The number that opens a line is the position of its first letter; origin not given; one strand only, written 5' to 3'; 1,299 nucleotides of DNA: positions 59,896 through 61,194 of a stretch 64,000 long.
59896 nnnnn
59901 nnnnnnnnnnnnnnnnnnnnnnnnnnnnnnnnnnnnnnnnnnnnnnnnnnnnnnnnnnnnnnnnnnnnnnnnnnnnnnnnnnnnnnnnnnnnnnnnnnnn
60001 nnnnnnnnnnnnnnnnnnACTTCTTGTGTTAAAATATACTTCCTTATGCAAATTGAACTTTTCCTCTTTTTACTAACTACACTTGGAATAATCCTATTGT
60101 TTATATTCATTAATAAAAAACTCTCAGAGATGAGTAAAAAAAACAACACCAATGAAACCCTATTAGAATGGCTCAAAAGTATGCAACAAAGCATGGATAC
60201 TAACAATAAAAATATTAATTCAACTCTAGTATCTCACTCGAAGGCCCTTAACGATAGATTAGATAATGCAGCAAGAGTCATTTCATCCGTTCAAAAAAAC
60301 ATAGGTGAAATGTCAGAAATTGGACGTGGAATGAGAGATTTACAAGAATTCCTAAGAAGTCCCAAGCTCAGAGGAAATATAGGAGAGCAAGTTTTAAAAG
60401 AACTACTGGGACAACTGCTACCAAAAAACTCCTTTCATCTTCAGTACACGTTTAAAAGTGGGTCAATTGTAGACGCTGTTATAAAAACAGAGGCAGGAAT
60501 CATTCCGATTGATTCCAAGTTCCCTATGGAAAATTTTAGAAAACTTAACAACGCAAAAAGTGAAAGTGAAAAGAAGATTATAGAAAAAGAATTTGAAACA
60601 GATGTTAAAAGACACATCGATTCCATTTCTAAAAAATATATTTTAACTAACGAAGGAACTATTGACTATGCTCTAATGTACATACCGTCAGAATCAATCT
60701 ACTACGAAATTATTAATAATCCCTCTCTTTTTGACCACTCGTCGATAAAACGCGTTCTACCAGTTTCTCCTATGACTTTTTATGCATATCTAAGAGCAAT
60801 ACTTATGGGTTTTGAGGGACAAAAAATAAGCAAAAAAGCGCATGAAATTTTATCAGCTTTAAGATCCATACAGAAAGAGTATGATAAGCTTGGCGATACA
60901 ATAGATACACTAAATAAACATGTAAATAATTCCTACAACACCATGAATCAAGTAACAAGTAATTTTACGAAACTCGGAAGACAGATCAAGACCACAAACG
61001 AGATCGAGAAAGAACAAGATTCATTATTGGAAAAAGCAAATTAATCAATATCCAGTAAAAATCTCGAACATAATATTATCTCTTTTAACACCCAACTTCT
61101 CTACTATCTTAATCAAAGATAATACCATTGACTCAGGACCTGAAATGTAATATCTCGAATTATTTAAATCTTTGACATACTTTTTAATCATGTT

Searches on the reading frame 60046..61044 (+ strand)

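Call 61: search_protein_families(library=pfam, proteins=[window:60046-61044:+], max_evalue=0.0001)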
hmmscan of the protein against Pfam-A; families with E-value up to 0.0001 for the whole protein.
window:60046-61044:+ (332 aa): 1 family
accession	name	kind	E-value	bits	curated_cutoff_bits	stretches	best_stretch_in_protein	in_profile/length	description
PF02646.22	RmuC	-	8.8e-56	189.6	26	1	49-323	2-287/291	RmuC family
